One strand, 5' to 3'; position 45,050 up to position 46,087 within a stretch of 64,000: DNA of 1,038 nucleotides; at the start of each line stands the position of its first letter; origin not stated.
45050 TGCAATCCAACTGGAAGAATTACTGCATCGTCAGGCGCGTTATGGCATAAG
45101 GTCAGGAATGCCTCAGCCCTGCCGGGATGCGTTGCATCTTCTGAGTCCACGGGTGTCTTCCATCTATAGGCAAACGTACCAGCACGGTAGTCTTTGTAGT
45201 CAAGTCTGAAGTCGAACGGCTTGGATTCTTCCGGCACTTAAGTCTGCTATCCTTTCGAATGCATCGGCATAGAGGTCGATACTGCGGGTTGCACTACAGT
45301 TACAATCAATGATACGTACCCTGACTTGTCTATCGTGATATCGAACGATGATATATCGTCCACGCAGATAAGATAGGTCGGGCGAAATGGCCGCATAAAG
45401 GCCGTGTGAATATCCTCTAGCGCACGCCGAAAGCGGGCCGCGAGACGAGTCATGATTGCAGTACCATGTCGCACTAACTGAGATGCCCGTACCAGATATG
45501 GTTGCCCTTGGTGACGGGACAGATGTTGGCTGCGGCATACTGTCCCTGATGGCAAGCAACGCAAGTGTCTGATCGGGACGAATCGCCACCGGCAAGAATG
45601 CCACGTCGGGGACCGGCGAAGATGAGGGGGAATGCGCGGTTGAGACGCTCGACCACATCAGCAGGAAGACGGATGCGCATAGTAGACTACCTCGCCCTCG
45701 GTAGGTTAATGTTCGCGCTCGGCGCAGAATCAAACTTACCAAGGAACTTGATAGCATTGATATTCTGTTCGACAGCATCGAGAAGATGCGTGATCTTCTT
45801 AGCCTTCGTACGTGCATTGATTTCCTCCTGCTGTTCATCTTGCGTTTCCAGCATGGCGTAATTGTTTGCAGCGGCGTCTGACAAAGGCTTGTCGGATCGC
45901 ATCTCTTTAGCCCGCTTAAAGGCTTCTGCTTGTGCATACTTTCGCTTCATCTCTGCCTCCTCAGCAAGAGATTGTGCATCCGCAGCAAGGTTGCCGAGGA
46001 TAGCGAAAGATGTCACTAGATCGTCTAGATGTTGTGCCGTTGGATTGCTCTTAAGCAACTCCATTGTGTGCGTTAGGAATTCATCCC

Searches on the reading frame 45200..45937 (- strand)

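Call 7: search_protein_families(library=pfam, proteins=[window:45200-45937:-], max_evalue=0.01)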
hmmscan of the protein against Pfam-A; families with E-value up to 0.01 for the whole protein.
window:45200-45937:- (245 aa): 1 family
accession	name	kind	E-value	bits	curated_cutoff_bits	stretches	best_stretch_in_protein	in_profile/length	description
PF03330.24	DPBB_1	-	8.2e-06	26.4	28.8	1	154-239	4-80/83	Lytic transglycolase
